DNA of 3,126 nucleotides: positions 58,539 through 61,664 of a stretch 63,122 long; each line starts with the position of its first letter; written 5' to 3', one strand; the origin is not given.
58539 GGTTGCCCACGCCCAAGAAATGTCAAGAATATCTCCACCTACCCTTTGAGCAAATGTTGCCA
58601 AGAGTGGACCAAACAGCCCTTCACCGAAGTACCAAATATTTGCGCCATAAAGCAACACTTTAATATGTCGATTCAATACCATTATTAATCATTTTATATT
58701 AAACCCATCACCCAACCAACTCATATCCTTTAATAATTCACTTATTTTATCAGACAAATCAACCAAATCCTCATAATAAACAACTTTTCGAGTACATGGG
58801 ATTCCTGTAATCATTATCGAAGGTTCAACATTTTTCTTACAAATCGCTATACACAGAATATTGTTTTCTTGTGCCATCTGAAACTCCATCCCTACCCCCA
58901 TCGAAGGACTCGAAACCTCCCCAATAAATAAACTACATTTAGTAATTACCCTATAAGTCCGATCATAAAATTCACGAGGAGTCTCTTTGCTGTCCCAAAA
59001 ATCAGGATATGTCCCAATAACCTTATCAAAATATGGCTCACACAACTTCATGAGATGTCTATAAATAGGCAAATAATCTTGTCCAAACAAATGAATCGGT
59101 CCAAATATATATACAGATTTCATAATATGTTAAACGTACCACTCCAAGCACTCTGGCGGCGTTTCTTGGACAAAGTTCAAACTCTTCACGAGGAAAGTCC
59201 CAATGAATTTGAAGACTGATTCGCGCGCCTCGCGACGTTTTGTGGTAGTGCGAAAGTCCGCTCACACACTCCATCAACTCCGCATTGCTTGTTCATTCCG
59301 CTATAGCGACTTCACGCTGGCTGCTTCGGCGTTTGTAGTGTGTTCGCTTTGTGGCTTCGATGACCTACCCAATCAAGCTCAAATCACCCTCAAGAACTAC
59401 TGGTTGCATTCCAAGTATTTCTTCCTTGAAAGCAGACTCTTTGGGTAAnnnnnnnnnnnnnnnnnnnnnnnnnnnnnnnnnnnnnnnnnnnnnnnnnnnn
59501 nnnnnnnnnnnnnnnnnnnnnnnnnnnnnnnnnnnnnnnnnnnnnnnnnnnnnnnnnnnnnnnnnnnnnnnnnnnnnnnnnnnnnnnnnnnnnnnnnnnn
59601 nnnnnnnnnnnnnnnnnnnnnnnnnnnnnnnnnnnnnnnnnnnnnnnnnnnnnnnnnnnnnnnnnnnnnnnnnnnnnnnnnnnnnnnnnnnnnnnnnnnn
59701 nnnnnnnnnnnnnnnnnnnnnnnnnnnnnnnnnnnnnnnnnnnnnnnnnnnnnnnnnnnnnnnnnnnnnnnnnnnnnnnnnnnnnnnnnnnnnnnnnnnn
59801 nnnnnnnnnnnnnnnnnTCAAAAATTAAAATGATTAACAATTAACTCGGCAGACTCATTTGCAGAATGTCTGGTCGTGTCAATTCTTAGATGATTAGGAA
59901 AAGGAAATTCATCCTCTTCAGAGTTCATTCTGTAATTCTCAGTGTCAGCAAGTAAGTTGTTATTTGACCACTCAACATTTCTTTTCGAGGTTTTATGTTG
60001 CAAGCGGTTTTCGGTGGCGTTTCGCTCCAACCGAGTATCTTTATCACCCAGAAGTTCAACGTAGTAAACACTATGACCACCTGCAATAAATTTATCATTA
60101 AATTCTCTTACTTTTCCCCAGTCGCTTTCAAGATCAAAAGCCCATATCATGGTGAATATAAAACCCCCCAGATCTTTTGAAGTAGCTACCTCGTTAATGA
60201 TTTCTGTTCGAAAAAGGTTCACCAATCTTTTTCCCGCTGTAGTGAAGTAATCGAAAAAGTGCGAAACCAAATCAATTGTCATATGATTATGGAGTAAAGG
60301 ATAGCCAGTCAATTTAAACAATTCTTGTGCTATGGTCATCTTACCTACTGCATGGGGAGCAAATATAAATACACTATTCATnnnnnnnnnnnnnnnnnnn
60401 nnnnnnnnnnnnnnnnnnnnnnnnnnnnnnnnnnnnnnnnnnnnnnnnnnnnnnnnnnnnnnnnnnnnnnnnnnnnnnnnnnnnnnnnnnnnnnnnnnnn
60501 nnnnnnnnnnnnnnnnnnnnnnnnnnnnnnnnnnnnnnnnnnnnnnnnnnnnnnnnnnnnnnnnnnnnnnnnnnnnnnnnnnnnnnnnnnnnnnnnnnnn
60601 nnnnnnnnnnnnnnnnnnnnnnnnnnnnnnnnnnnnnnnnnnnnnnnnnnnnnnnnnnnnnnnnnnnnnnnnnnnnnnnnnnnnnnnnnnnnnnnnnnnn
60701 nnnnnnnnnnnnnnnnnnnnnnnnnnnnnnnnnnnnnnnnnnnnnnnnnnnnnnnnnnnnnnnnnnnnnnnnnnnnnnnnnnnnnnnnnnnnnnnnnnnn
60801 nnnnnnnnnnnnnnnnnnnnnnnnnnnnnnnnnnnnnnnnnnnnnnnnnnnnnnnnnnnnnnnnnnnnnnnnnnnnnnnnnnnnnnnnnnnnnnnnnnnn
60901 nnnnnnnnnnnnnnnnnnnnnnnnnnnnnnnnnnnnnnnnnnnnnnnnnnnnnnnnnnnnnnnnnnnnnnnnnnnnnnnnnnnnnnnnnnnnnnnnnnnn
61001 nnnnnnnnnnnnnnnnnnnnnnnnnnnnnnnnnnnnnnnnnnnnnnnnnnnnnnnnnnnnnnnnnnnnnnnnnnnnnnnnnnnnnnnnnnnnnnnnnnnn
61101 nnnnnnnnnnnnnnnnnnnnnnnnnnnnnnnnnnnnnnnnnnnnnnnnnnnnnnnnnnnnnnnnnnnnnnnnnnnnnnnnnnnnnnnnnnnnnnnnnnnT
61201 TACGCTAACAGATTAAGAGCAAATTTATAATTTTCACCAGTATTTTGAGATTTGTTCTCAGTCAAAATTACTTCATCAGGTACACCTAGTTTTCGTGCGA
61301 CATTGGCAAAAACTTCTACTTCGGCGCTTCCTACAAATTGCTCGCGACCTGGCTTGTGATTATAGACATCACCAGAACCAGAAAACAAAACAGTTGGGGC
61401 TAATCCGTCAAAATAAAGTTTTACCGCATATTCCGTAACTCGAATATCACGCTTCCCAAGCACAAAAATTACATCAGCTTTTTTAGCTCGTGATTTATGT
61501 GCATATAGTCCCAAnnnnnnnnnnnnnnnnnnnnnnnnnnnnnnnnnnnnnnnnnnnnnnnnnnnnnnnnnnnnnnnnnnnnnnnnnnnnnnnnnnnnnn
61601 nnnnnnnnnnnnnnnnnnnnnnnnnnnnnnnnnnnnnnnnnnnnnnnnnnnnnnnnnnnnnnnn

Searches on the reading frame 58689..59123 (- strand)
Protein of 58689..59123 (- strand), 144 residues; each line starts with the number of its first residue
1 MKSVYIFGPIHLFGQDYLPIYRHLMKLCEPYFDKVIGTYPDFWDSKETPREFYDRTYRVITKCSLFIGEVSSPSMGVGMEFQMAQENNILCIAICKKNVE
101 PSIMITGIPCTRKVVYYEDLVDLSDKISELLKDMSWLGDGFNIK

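Call 7: search_protein_families(library=pfam, proteins=[window:58689-59123:-], max_evalue=0.01)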
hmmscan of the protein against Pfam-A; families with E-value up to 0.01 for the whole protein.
window:58689-59123:- (144 aa): 0 families

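Call 22: find_related_loci(query=window:58689-59123:-, collection=metagenome_contigs, flank=10000)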
Query window:58689-59123:- (144 aa) in metagenome_contigs; peptide patterns used: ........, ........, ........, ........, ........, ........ (x = any residue, [..] = any of these).
118 stretches matched a pattern; 28 encode a relative of the query (tblastn E <= 1e-3); 28 distinct loci.
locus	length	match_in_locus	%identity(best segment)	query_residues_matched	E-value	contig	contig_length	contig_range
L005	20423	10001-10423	81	1-141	1e-81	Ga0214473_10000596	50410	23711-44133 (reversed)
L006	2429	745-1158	83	1-138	1e-82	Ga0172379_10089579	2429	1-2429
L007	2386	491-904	83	1-138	1e-81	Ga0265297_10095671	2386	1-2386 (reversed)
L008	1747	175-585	79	1-137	4e-81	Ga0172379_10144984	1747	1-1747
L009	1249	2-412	79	2-138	5e-80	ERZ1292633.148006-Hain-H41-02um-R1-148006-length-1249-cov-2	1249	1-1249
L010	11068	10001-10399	80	1-133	1e-74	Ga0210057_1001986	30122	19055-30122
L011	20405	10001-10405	79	1-135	3e-74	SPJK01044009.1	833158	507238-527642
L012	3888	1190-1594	78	1-135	5e-74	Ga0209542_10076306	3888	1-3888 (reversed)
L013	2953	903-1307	77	1-135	2e-74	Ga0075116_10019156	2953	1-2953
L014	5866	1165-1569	78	1-135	5e-74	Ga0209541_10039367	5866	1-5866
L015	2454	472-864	76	1-131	5e-71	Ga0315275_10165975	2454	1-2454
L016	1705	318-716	74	1-133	4e-72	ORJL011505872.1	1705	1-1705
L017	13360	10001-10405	70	1-135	2e-67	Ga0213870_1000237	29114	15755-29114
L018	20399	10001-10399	70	1-133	3e-65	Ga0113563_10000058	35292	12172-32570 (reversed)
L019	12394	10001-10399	68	1-133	3e-63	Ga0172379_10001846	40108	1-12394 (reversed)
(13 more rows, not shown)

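Call 27: search_protein_families(library=ncbifam, proteins=[window:58689-59123:-], max_evalue=0.1)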
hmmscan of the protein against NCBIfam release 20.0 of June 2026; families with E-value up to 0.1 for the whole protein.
window:58689-59123:- (144 aa): 0 families

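Call 59: search_protein_families(library=padloc, proteins=[window:58689-59123:-], max_evalue=0.01)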
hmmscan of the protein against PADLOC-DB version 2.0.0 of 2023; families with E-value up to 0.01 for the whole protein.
window:58689-59123:- (144 aa): 0 families

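Call 69: predict_structure(protein=window:58689-59123:-)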
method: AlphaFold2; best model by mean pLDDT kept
length: 144 residues; sequences in the alignment: 1
mean_pLDDT: 68.8   pTM: 0.68
mean pLDDT of the five models: 68.8, 36.9, 36.2, 34.4, 31.6
residues with pLDDT >= 90: 0; 70-90: 87; 50-70: 37; < 50: 20
segments of 3 or more residues with pLDDT < 50: 10-13, 73-76, 101-108, 142-144
pLDDT, mean of each block of 10 residues (from residue 1): 71 58 81 76 69 76 77 55 75 71 45 74 82 65 37
secondary structure, 60 per line:
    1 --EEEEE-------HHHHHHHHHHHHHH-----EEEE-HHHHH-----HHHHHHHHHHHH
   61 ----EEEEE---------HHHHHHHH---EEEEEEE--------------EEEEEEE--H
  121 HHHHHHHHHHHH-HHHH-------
elements in order: E3-7 H15-28 E34-37 H39-43 H49-60 E65-69 H79-86 E90-96 E111-117 H120-132 H134-137

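Call 72: fold_search(model_id=the predicted structure, library=pdb)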
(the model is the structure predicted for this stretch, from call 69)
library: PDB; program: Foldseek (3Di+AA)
matches with E <= 10: 1591; with E <= 0.001: 96
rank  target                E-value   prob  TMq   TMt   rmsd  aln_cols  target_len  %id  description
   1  8rpt_A                3.0e-06  1.00  0.68  0.73   3.5       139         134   16  Crystal structure of human DNPH1 mutant- D80A (released 2024-11-20)
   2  4jem_B                5.0e-06  1.00  0.79  0.74   2.7       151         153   14  Crystal structure of MilB complexed with cytidine 5'-monophosphate (released 2013-09-11)
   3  4jem_A                6.1e-06  1.00  0.79  0.73   2.9       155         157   14  Crystal structure of MilB complexed with cytidine 5'-monophosphate (released 2013-09-11)
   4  4ohb                  6.9e-06  1.00  0.77  0.71   3.5       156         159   13  Crystal structure of MilB E103A in complex with 5-hydroxymethylcytidine 5'-monophosphate (hmCMP) from Streptomyces rimof (released 2014-06-25)
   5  4ohr                  1.1e-05  1.00  0.79  0.72   2.9       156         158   13  Crystal structure of MilB from Streptomyces rimofaciens (released 2014-06-25)
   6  9i9q_A                2.3e-05  1.00  0.66  0.72   3.8       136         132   15  Crystal structure of DNPH1 bound by compound 2. (released 2025-11-12)
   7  4kxm_C                3.0e-05  1.00  0.66  0.71   3.8       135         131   15  Crystal structure of DNPH1 (RCL) WITH N6-ISOPENTENYL-AMP (released 2014-02-05)
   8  8pqr_D                3.6e-05  1.00  0.59  0.56   5.9       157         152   17  Nucleoside 2'deoxyribosyltransferase from Chroococcidiopsis thermalis PCC 7203 WT bound to DAD_Immucillin-H (released 2024-02-21)
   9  9ia6_A                3.8e-05  1.00  0.68  0.76   3.5       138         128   15  Crystal structure of DNPH1 bound by compound 3. (released 2025-11-12)
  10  4kxm_B                3.8e-05  1.00  0.68  0.73   3.8       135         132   16  Crystal structure of DNPH1 (RCL) WITH N6-ISOPENTENYL-AMP (released 2014-02-05)
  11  8qc0_A                4.4e-05  1.00  0.56  0.54   5.8       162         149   19  Nucleoside 2'deoxyribosyltransferase from Chroococcidiopsis thermalis PCC 7203 WT ribosylated (released 2024-02-21)
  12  4kxl_C                5.0e-05  1.00  0.66  0.70   3.9       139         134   15  Crystal structure of DNPH1 (RCL) with 6-CYCLOPENTYL-AMP (released 2014-02-05)
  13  8pqs_D                5.6e-05  1.00  0.55  0.52   6.0       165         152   20  Nucleoside 2'deoxyribosyltransferase from Chroococcidiopsis thermalis PCC 7203 E88A Mutant (released 2024-02-21)
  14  8rps_C                6.0e-05  1.00  0.68  0.75   3.4       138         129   17  Crystal structure of human DNPH1 mutant- D80N bound to 5hmdUMP (released 2024-11-20)
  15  9ia6_B                6.0e-05  1.00  0.67  0.72   3.6       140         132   14  Crystal structure of DNPH1 bound by compound 3. (released 2025-11-12)
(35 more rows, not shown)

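Call 99: search_protein_families(library=phrogs, proteins=[window:58689-59123:-], max_evalue=0.01)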
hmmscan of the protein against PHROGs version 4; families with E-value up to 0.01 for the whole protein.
window:58689-59123:- (144 aa): 0 families

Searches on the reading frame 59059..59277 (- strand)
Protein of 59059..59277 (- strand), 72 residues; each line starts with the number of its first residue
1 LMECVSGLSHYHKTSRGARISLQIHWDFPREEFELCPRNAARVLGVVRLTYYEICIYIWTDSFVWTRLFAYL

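Call 60: search_protein_families(library=pfam, proteins=[window:59059-59277:-], max_evalue=0.1)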
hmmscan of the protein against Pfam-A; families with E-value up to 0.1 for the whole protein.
window:59059-59277:- (72 aa): 0 families

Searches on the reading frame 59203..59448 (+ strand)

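Call 60: search_protein_families(library=pfam, proteins=[window:59203-59448:+], max_evalue=0.1)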
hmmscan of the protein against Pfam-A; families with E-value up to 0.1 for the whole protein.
window:59203-59448:+ (81 aa): 1 family
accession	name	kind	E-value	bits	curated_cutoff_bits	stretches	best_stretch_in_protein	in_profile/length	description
PF05715.19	zf-piccolo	-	0.018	15.9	30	1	45-61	30-46/60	Piccolo Zn-finger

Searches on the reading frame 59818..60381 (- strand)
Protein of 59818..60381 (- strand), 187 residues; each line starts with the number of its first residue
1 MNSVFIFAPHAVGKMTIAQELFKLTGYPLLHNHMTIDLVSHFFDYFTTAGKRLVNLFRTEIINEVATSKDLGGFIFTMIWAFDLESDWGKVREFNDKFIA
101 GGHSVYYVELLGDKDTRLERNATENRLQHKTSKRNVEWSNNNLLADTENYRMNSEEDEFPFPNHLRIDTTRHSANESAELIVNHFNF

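Call 7: search_protein_families(library=pfam, proteins=[window:59818-60381:-], max_evalue=0.01)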
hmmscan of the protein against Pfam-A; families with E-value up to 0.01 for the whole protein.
window:59818-60381:- (187 aa): 0 families

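Call 27: search_protein_families(library=ncbifam, proteins=[window:59818-60381:-], max_evalue=0.1)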
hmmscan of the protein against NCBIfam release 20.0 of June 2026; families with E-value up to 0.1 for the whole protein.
window:59818-60381:- (187 aa): 0 families

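Call 28: search_solved_structures(query=window:59818-60381:-, max_evalue=1)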
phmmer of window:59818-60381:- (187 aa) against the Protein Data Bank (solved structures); distinct sequences matched with E-value up to 1: 2.
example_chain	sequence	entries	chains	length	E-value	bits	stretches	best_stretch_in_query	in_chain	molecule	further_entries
9l1k_A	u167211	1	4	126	0.26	14.3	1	70-127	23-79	sdAbA YERLS mutant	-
7pzy_m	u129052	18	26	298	0.84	12.6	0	92-137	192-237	Ribosomal 60S subunit protein L5 | Uncharacterized protein CaJ7.0206 | 60S ribosomal protein L5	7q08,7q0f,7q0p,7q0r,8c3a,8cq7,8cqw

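Call 46: search_protein_representatives(protein=window:59818-60381:-)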
Query: 187 residues. Proteins with E-value up to 0.001 (for the whole library): 1660; up to 1e-10: 598; up to 1e-30: 44. The best 150 are listed.
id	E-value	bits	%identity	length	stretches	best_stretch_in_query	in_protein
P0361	2.6e-51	190.3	51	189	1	3-186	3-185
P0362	3.0e-43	164.0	49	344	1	2-175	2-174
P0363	3.9e-42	160.4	47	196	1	2-183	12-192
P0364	5.5e-42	159.9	43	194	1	1-187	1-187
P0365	8.3e-40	152.8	45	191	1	4-184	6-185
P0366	9.9e-40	152.6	45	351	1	1-186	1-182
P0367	6.1e-39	150.0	48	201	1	4-186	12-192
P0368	9.8e-39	149.3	45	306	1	3-186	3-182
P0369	5.1e-38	147.0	46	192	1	4-185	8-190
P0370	4.9e-37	143.8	42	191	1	1-186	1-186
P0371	7.2e-37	143.2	47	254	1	4-186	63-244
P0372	9.6e-37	142.8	45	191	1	4-186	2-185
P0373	5.6e-36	140.3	43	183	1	2-187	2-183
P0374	1.4e-35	139.0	44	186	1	2-185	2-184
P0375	1.8e-35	138.7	40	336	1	1-182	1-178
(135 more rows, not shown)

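Call 48: search_solved_structures(query=A2, max_evalue=1)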
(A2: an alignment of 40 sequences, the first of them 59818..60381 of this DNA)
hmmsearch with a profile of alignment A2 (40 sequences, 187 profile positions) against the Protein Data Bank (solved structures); distinct sequences matched with E-value up to 1: 18.
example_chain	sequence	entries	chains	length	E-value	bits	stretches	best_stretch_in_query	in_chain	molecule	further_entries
9d2f_A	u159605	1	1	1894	0.0042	20.2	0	4-28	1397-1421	Adenylate kinase 9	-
1kag_A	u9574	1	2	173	0.03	17.4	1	4-32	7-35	Shikimate kinase I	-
2rhm_A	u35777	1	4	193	0.053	16.6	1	3-93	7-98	Putative kinase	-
4cvn_A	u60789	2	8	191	0.055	16.5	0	3-28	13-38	PUTATIVE ADENYLATE KINASE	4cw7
1rkb_A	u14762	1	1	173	0.16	15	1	4-28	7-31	Protein AD-004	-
4y0a_A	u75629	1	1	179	0.17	15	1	4-30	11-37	Shikimate kinase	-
3iij_A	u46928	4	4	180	0.18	14.9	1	4-28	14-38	Coilin-interacting nuclear ATPase protein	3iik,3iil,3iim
1q3t_A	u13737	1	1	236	0.18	14.9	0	109-183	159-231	Cytidylate kinase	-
1l4u_A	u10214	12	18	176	0.18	14.8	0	5-60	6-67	SHIKIMATE KINASE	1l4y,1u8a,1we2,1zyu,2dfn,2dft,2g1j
2iyq_A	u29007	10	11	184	0.21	14.6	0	5-59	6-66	SHIKIMATE KINASE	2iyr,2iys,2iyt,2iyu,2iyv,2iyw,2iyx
5jzv_A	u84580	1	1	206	0.24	14.4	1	4-28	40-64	Adenylate kinase isoenzyme 6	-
2bdt_A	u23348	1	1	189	0.3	14.1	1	2-121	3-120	BH3686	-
1shk_A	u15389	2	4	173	0.38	13.8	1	4-30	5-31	SHIKIMATE KINASE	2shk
6n2i_A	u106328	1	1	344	0.49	13.4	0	4-28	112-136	DNA-binding ATP-dependent protease La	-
9d2f_D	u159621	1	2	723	0.57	13.2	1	4-27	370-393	Adenylate kinase 7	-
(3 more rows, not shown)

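Call 49: search_protein_families(library=pfam, alignment_id=A2, max_evalue=0.01)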
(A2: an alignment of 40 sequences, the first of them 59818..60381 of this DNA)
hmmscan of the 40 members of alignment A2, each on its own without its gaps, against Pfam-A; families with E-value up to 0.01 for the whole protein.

A. member 1, window:59818-60381:- (187 aa): 0 families

B. families by the number of members that match (of 40 scanned): 11 families
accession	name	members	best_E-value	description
PF13238.12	AAA_18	25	2.2e-07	AAA domain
PF13671.12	AAA_33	13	3.5e-05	AAA domain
PF02224.24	Cytidylate_kin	4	2.2e-05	Cytidylate kinase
PF13189.12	Cytidylate_kin2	4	6.6e-05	Cytidylate kinase-like family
PF08433.16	KTI12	3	0.00014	Chromatin associated protein KTI12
PF03668.21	RapZ-like_N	1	0.00042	RapZ-like N-terminal domain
PF21505.3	RPN2_N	1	0.0014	26S proteasome subunit RPN2, N-terminal domain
PF13207.12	AAA_17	1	0.0024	AAA domain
PF01202.28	SKI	1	0.0031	Shikimate kinase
PF20720.3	nSTAND3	1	0.0055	Novel STAND NTPase 3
PF24715.1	YxiF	1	0.0061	YxiF protein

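Call 59: search_protein_families(library=padloc, proteins=[window:59818-60381:-], max_evalue=0.01)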
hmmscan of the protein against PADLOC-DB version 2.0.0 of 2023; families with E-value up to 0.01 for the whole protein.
window:59818-60381:- (187 aa): 0 families

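Call 64: find_related_loci(query=window:59818-60381:-, collection=viral_contigs, flank=6000)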
Query window:59818-60381:- (187 aa) in viral_contigs; peptide patterns used: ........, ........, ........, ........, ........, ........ (x = any residue, [..] = any of these).
No stretch of DNA in the collection matches any of the patterns.

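Call 99: search_protein_families(library=phrogs, proteins=[window:59818-60381:-], max_evalue=0.01)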
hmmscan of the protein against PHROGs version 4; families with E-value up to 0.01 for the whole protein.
window:59818-60381:- (187 aa): 0 families

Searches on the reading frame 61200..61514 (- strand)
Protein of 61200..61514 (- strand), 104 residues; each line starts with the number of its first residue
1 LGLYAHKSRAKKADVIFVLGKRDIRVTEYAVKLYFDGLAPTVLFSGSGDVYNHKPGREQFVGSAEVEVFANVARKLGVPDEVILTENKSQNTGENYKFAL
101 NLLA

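Call 7: search_protein_families(library=pfam, proteins=[window:61200-61514:-], max_evalue=0.01)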
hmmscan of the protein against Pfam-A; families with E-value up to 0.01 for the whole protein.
window:61200-61514:- (104 aa): 1 family
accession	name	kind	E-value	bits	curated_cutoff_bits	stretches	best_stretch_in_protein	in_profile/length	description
PF02698.23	DUF218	-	2.1e-12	47.5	27.6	1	14-103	1-80/133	DUF218 domain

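Call 27: search_protein_families(library=ncbifam, proteins=[window:61200-61514:-], max_evalue=0.1)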
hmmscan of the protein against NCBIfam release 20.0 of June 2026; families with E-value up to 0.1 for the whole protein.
window:61200-61514:- (104 aa): 2 families
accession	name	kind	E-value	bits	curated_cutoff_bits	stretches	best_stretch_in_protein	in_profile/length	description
NF007794.0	PRK10494.1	equivalog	0.018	14.5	205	1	56-95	131-168/259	envelope biogenesis factor ElyC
NF046014.1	sap1_reg_SapR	equivalog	0.056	12.8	500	0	8-46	139-177/295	sap1 transcriptional regulator SapR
